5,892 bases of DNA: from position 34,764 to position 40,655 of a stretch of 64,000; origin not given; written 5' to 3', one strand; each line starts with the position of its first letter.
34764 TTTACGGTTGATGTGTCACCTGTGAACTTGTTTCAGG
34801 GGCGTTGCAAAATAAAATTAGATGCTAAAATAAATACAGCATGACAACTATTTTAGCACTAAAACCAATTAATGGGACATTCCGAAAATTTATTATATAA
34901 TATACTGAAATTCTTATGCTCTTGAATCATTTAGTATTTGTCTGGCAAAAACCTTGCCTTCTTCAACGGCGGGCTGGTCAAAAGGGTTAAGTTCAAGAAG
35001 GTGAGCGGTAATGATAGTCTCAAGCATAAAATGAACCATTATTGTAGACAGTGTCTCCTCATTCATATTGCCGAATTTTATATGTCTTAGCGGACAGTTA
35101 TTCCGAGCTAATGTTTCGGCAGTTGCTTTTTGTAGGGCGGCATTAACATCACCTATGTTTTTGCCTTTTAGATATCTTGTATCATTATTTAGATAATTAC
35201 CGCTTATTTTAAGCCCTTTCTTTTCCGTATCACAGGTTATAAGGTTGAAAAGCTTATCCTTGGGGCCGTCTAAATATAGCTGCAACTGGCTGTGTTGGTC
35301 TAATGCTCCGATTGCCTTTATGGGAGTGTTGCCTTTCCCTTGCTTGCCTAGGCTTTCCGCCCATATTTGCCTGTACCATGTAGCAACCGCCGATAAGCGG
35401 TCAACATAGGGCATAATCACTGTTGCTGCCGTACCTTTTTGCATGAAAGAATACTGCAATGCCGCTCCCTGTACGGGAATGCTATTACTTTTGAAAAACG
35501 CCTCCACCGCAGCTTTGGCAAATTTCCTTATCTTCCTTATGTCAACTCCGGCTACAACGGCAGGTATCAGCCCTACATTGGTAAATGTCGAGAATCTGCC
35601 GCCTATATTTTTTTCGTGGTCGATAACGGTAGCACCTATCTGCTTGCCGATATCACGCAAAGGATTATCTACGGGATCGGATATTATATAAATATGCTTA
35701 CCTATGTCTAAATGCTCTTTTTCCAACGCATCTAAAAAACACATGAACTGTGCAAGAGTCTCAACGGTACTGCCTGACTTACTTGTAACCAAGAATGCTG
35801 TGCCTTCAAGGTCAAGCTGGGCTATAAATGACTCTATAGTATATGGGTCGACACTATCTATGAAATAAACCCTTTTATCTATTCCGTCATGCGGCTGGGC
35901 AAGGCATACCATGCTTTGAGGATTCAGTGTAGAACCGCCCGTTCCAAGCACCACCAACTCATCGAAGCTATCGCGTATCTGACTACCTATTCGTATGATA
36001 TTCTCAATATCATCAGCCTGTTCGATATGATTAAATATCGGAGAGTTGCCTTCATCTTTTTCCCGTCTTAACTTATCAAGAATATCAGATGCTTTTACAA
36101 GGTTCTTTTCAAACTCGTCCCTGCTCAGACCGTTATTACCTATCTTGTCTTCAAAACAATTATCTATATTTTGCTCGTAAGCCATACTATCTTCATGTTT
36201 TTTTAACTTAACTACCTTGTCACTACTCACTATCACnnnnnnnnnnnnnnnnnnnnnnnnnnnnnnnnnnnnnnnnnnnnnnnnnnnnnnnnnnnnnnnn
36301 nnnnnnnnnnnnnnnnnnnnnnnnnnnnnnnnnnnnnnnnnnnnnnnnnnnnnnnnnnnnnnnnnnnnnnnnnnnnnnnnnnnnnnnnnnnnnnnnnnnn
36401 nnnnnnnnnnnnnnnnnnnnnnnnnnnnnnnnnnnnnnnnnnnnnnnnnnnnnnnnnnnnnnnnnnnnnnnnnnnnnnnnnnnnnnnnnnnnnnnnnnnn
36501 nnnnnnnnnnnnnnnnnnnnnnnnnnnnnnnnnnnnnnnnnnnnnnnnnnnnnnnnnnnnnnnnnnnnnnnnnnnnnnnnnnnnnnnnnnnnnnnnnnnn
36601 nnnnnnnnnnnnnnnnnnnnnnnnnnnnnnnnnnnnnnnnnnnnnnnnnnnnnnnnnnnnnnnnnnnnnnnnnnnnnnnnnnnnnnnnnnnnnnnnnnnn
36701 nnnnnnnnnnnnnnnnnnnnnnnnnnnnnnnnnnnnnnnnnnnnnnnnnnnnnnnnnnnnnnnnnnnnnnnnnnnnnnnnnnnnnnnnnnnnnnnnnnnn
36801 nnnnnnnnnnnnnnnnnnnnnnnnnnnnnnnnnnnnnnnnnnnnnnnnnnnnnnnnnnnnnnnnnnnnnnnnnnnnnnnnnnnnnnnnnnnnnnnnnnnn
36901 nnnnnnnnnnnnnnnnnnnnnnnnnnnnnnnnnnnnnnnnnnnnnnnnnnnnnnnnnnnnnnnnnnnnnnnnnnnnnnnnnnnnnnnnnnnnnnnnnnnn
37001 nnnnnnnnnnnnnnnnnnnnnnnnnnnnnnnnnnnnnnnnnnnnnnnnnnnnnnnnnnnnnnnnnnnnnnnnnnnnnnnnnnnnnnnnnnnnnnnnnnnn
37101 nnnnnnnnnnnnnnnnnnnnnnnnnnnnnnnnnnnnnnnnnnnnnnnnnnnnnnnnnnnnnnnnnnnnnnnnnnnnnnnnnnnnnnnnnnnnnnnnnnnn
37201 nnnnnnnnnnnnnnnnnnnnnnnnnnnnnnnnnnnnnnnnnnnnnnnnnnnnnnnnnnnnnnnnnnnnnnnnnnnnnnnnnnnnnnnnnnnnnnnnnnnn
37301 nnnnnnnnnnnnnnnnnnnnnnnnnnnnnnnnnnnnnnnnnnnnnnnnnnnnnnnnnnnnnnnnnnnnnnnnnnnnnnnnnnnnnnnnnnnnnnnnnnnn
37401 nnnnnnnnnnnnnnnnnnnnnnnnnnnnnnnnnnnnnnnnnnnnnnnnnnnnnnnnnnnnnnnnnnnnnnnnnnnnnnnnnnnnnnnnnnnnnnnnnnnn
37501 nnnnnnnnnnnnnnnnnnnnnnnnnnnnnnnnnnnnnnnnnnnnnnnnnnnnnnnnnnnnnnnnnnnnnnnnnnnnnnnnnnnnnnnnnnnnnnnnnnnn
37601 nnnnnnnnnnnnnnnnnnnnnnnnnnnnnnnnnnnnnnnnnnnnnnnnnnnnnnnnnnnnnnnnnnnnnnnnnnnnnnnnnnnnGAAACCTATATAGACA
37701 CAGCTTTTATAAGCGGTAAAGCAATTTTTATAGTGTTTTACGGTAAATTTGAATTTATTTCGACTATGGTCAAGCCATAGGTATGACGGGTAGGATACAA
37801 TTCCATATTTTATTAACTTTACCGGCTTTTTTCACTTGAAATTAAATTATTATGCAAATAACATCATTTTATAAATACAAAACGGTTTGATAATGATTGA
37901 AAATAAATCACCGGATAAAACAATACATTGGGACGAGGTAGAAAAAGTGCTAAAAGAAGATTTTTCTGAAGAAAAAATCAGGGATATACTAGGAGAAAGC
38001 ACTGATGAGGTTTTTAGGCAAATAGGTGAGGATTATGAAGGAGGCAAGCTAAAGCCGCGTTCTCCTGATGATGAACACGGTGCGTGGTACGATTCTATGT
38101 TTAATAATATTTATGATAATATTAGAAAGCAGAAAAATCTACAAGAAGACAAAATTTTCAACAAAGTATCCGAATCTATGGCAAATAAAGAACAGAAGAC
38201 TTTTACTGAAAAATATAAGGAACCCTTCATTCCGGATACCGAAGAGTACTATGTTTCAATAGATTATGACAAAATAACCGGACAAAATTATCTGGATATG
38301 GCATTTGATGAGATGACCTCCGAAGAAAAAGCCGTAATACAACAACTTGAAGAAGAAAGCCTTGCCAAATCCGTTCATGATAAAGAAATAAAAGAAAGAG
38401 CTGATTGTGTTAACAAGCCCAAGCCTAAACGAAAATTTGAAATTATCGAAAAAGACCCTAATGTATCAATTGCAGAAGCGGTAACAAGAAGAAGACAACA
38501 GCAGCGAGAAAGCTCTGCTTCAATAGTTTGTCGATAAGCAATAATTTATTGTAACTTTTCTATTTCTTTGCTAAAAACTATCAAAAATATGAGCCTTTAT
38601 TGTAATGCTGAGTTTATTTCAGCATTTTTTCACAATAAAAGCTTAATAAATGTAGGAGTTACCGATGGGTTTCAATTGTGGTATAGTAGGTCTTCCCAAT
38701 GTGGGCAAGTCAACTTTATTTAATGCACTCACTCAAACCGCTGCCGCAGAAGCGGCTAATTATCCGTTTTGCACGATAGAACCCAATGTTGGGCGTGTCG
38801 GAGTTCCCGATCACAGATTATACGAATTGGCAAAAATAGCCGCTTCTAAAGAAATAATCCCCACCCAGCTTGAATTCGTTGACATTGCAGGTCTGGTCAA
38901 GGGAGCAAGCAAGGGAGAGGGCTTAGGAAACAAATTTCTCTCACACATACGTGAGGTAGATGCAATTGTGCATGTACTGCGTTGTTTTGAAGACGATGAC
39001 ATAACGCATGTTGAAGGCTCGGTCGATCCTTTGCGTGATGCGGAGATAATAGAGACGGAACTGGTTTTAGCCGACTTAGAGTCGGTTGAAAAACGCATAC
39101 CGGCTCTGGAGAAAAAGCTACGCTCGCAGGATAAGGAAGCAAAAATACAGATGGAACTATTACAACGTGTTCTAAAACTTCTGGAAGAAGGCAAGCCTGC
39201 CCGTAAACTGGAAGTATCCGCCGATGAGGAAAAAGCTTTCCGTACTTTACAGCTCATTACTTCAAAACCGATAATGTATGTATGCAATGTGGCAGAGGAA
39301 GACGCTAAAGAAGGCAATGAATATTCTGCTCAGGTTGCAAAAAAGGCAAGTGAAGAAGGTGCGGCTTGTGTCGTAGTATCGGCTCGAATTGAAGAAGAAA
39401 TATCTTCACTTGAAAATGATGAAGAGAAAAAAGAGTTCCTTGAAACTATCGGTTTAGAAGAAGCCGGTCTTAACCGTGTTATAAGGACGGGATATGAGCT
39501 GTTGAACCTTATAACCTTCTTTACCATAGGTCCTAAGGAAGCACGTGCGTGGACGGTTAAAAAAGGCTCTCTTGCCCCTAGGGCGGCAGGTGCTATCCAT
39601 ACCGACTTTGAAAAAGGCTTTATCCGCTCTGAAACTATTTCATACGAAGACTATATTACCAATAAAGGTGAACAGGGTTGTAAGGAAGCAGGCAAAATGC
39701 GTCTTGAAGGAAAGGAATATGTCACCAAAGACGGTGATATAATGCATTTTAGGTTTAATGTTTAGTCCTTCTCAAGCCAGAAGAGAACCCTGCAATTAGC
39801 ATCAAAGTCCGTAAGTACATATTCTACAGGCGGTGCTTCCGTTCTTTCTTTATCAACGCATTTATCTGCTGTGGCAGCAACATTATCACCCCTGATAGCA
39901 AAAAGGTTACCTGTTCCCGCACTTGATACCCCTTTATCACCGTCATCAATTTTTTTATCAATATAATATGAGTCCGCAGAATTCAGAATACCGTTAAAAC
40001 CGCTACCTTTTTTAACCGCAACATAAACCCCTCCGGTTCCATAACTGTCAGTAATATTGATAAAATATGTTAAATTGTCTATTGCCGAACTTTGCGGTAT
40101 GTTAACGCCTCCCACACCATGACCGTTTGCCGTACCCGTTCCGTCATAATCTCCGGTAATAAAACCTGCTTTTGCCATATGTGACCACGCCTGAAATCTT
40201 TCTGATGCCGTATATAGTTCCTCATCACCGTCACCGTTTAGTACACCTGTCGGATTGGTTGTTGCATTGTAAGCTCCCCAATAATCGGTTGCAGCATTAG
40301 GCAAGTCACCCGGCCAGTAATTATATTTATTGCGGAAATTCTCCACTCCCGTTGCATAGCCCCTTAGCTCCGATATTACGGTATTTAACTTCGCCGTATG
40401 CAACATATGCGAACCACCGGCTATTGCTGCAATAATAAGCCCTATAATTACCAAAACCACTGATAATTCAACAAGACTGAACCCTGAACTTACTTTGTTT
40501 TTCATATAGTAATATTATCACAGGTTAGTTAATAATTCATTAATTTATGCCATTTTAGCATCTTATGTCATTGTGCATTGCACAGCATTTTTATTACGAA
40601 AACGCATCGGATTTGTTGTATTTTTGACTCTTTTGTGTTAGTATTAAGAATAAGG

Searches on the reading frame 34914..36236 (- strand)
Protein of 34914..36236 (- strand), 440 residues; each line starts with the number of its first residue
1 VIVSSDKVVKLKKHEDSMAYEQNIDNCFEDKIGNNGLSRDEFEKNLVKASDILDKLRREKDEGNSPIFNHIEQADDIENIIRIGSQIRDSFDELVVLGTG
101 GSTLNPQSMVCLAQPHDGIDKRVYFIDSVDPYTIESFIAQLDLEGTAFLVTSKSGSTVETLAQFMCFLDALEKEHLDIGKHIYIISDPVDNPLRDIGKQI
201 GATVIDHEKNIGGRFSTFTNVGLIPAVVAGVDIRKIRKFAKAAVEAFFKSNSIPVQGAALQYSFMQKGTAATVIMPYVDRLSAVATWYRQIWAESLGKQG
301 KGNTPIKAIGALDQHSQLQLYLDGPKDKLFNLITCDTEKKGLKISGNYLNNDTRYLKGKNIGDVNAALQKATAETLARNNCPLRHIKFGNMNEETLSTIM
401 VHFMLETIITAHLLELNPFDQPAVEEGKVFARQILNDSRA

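Call 8: search_protein_families(library=pfam, proteins=[window:34914-36236:-], max_evalue=0.00001)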
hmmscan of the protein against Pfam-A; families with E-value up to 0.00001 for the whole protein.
window:34914-36236:- (440 aa): 1 family
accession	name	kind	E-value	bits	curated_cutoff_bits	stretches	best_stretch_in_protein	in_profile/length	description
PF00342.24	PGI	-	1.6e-24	86.9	22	1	88-437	93-468/486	Phosphoglucose isomerase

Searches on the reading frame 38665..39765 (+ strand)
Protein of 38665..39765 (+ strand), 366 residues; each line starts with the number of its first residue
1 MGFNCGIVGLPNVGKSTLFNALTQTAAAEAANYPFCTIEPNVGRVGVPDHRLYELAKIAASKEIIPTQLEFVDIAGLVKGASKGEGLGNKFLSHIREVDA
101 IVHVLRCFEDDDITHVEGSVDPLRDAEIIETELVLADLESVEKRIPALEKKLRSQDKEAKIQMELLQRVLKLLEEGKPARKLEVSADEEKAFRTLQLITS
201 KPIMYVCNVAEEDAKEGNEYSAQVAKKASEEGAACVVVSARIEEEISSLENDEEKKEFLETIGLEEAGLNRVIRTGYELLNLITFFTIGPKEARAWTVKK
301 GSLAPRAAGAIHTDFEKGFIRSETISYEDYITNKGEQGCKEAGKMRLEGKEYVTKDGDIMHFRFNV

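Call 8: search_protein_families(library=pfam, proteins=[window:38665-39765:+], max_evalue=0.00001)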
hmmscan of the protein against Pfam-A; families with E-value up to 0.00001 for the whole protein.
window:38665-39765:+ (366 aa): 3 families
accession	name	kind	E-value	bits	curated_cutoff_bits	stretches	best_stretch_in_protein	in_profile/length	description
PF06071.19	YchF-GTPase_C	-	9.1e-39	131.9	27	1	282-365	1-84/84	Protein of unknown function (DUF933)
PF01926.29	MMR_HSR1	-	7.3e-24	84.5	21.9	1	5-117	2-93/113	50S ribosome-binding GTPase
PF02421.24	FeoB_N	-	9.6e-09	35.4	27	1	5-49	3-46/156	Ferrous iron transport protein B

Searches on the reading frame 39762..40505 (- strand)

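Call 89: search_protein_families(library=pfam, proteins=[window:39762-40505:-], max_evalue=0.001)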
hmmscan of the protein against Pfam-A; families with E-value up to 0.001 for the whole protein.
window:39762-40505:- (247 aa): 1 family
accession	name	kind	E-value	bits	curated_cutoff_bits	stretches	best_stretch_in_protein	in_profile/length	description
PF07963.17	N_methyl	-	1.4e-05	24.9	21.2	1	4-28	2-26/27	Prokaryotic N-terminal methylation motif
